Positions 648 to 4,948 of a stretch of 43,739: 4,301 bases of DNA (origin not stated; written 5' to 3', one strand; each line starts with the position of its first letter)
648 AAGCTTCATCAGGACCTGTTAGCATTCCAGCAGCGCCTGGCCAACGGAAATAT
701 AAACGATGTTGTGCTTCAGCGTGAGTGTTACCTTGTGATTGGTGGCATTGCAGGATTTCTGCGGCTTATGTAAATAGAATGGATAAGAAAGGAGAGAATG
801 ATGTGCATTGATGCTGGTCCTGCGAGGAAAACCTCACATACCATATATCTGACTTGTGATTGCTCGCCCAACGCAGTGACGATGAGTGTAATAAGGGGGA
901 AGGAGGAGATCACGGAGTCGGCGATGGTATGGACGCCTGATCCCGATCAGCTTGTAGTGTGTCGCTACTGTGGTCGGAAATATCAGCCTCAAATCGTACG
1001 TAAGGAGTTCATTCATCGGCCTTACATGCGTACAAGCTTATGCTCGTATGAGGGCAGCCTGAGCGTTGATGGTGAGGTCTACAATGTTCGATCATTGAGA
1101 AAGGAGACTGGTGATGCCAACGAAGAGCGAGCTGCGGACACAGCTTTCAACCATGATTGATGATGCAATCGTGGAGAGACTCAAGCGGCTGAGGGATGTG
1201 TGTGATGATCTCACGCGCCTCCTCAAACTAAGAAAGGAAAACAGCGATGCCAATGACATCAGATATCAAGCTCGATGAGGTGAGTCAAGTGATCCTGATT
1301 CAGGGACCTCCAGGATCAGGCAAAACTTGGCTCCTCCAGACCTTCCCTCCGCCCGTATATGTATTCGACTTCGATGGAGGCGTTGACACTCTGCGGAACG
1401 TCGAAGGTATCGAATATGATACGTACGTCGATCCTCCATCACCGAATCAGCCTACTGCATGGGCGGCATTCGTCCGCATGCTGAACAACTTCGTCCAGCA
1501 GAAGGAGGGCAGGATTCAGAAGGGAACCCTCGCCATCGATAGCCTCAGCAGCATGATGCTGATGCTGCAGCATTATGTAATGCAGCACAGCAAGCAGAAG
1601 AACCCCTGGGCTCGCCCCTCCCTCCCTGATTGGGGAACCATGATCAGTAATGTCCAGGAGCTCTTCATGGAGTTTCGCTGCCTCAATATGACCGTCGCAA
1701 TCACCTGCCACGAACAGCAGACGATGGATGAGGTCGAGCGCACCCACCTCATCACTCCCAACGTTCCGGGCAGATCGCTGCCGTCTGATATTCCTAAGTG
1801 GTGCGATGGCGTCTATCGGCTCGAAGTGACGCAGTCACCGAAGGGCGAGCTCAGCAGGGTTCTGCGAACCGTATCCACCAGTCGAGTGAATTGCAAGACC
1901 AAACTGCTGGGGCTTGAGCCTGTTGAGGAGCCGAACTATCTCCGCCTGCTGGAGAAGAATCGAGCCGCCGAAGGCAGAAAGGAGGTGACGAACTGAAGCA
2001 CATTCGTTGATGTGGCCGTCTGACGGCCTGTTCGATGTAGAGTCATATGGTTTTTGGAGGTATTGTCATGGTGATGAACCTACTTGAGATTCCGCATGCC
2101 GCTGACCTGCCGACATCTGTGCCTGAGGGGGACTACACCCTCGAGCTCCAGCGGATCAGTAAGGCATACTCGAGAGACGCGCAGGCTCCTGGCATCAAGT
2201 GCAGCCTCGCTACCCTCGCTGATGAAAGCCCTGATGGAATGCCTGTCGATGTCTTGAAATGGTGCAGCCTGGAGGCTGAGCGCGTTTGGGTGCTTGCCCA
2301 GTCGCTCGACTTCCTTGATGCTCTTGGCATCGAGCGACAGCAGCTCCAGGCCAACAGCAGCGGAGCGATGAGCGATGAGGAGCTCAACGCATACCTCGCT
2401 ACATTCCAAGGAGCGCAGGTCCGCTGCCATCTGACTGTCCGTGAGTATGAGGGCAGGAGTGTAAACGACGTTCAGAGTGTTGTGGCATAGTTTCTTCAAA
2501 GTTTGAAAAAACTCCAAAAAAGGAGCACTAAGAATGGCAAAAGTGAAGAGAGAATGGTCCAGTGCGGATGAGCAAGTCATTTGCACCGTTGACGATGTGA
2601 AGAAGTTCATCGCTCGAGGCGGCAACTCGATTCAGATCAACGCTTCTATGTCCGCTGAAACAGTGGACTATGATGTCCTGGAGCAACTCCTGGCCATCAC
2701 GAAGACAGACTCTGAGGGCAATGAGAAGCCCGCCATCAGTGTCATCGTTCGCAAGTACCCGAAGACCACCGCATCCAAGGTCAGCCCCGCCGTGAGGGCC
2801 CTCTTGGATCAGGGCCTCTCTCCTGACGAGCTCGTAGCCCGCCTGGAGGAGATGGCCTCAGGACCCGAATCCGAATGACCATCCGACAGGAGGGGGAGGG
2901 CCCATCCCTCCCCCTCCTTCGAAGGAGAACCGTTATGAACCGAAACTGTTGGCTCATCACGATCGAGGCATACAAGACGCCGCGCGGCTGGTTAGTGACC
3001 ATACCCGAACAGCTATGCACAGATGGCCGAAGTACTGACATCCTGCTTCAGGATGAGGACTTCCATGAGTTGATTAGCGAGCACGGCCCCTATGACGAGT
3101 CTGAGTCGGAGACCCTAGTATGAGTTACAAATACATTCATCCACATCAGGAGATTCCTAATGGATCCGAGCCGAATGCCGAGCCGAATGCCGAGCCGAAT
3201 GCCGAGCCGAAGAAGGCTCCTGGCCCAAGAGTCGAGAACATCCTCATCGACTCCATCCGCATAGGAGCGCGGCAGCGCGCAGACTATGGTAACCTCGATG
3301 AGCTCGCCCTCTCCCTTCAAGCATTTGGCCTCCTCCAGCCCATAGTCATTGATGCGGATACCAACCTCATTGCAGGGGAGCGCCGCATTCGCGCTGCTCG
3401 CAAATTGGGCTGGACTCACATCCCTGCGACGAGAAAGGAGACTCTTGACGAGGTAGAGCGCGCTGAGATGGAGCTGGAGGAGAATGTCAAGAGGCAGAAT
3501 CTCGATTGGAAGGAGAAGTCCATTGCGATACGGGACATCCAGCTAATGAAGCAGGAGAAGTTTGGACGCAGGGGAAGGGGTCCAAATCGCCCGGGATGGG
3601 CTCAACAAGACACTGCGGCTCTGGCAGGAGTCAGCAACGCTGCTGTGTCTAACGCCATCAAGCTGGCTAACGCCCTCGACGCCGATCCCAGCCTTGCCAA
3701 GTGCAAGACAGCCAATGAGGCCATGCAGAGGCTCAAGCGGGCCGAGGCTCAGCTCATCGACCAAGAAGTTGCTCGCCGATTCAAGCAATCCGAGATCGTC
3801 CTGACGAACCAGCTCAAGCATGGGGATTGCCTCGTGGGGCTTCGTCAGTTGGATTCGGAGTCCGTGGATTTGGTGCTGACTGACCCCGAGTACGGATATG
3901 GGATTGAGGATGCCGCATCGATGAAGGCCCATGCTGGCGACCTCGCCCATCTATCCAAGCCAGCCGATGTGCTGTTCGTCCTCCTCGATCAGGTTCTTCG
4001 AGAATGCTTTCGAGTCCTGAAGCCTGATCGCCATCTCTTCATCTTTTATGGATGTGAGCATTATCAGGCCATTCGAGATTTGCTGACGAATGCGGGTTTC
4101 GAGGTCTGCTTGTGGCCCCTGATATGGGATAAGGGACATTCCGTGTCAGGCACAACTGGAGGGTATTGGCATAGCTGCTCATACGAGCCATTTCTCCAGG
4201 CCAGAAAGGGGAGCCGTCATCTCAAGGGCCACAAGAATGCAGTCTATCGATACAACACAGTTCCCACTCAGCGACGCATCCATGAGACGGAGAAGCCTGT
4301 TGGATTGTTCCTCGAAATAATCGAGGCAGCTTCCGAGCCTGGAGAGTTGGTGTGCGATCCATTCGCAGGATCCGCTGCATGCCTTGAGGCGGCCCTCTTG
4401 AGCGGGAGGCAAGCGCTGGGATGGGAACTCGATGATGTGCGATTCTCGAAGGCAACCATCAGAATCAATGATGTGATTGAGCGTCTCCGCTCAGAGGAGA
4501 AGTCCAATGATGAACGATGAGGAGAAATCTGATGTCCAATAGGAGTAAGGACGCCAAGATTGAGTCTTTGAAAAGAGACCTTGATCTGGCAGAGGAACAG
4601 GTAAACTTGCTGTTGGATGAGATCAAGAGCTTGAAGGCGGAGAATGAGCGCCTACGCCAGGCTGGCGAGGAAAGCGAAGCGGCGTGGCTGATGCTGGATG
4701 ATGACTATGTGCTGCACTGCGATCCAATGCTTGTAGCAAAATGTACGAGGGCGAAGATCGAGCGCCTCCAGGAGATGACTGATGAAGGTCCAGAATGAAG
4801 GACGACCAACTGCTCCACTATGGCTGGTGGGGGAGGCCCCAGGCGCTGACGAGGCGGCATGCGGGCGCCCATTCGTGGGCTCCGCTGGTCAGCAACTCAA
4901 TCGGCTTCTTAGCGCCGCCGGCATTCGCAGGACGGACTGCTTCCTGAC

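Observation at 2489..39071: Genome-wide 25-bp near-palindrome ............-S-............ marks gene junctions on both arms, and its asymmetry follows gene direction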

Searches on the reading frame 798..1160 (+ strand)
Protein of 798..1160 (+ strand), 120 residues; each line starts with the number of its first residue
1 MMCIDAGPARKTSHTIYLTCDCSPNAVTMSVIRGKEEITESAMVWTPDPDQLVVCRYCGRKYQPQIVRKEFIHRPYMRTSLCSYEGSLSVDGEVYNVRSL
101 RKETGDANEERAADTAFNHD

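Call 28: search_protein_families(library=pfam, proteins=[window:798-1160:+], max_evalue=0.05)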
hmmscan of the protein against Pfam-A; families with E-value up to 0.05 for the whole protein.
window:798-1160:+ (120 aa): 3 families
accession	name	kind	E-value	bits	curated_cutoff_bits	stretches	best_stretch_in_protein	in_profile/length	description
PF03951.24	Gln-synt_N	-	0.0062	16.6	33.4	1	30-58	40-68/82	Glutamine synthetase, beta-Grasp domain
PF13913.12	zf-C2HC_2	-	0.0097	16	27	1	51-64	1-14/25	zinc-finger of a C2HC-type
PF10276.14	zf-CHCC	-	0.046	14.2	27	0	49-62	24-37/37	Zinc-finger domain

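Call 46: search_protein_families(library=phrogs, proteins=[window:798-1160:+], max_evalue=0.01)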
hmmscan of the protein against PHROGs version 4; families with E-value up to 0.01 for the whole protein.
window:798-1160:+ (120 aa): 0 families

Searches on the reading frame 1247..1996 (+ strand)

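Call 29: search_protein_families(library=pfam, proteins=[window:1247-1996:+], max_evalue=0.05)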
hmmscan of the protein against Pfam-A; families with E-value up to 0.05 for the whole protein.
window:1247-1996:+ (249 aa): 7 families
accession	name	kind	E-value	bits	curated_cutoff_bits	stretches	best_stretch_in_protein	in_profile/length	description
PF13479.12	AAA_24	-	9.7e-18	65.1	27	1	14-218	3-193/195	AAA domain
PF13401.12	AAA_22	-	0.00073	20.3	27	1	14-115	6-83/130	AAA domain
PF05729.18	NACHT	-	0.018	15.3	26.7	1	15-33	2-20/167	NACHT domain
PF13191.12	AAA_16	-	0.035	15.1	32.6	1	14-34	25-45/167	AAA ATPase domain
PF07088.17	GvpD_P-loop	-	0.039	14.3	24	0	11-28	8-25/189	GvpD gas vesicle protein, P-loop domain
PF00437.27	T2SSE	-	0.042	12.9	24.9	0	12-32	141-161/370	Type II/IV secretion system protein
PF06745.19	ATPase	-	0.045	13.5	26.6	0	13-33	19-39/231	KaiC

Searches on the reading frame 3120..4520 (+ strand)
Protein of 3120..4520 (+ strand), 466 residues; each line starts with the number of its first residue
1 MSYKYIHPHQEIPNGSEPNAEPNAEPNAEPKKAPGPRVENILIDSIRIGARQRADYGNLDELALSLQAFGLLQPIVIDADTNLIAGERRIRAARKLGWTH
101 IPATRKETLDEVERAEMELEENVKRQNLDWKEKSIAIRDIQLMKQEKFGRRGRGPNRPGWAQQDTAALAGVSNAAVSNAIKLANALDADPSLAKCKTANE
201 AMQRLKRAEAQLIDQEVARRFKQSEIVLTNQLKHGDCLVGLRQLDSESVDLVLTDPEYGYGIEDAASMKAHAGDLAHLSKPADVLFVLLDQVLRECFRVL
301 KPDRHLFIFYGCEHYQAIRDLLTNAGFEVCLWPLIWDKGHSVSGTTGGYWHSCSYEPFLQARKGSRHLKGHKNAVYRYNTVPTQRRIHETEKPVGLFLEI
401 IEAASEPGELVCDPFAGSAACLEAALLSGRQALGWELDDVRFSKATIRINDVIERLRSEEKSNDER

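Call 8: search_protein_families(library=pfam, proteins=[window:3120-4520:+], max_evalue=0.01)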
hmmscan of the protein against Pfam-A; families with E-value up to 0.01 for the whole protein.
window:3120-4520:+ (466 aa): 2 families
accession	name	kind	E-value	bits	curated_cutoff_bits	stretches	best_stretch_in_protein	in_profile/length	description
PF01555.25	N6_N4_Mtase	-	1.9e-18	67.7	26.7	1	249-439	1-213/221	DNA methylase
PF02195.25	ParB_N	-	2.4e-13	50.4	26.3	1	45-123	10-94/95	ParB N-terminal domain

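Call 9: search_protein_families(library=phrogs, proteins=[window:3120-4520:+], max_evalue=0.001)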
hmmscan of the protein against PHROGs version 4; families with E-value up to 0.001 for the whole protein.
window:3120-4520:+ (466 aa): 25 families
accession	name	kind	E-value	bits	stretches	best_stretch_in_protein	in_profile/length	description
phrog_67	-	other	7.8e-47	161.8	1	103-460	68-354/743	DNA methyltransferase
phrog_498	-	other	3e-35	122.8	2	243-439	217-410/633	DNA methyltransferase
phrog_12047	-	DNA, RNA and nucleotide metabolism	1.8e-20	74.7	1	42-141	4-101/301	ParB-like partition nuclease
phrog_3264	-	DNA, RNA and nucleotide metabolism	1e-19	72.4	1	26-164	37-181/337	ParB-like partition protein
phrog_4715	-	DNA, RNA and nucleotide metabolism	1.8e-18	67.3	1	25-188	134-307/630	ParB-like partition protein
phrog_3008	-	other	1.1e-16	61.9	1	381-456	143-218/244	DNA methyltransferase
phrog_6952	-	other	2.7e-14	54.4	1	375-453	101-179/181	DNA methyltransferase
phrog_6025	-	other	8e-14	52.7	1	231-341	13-113/192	DNA methyltransferase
phrog_620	-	DNA, RNA and nucleotide metabolism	6.2e-13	50.3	1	58-133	31-106/217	ParB-like partition protein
phrog_8071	-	DNA, RNA and nucleotide metabolism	1.1e-12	48.9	1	56-135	25-106/389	ParB-like partition protein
phrog_940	-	DNA, RNA and nucleotide metabolism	1.9e-11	44.9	1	55-139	25-109/388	nuclease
phrog_3951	-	unknown function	3e-10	41.1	1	37-140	17-126/301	-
phrog_15396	-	DNA, RNA and nucleotide metabolism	3.5e-09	37.8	1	59-136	27-104/258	ParB-like partition nuclease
phrog_6218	-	DNA, RNA and nucleotide metabolism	3.6e-09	37.3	1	53-137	21-111/506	ParB-like partition protein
phrog_18293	-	other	6.2e-09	36.8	1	371-454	30-112/119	methyltransferase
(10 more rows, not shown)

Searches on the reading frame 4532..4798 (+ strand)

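Call 29: search_protein_families(library=pfam, proteins=[window:4532-4798:+], max_evalue=0.05)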
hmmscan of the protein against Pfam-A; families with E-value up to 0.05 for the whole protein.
window:4532-4798:+ (88 aa): 7 families
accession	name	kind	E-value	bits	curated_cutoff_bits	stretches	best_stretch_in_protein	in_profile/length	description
PF06005.17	ZapB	-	0.0018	19.2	31.5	1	19-51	8-40/71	Cell division protein ZapB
PF00261.25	Tropomyosin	-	0.012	15.5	38.6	1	3-52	36-85/242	Tropomyosin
PF08961.15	NRBF2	-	0.022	14.7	36.8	1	7-60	87-137/200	Nuclear receptor-binding factor 2, autophagy regulator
PF12761.13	End3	-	0.023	15.3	25.2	1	3-41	76-114/115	Actin cytoskeleton-regulatory complex protein END3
PF14197.11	Cep57_CLD_2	-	0.025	15.1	27.1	1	5-49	21-65/67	Centrosome localisation domain of PPC89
PF07407.17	Seadorna_VP6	-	0.032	13.8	27.2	1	26-84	6-64/399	Seadornavirus VP6 protein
PF25450.1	Rab11-FIP3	-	0.035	14.8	31.9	1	3-47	49-93/125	Rab11-FIP3-like domain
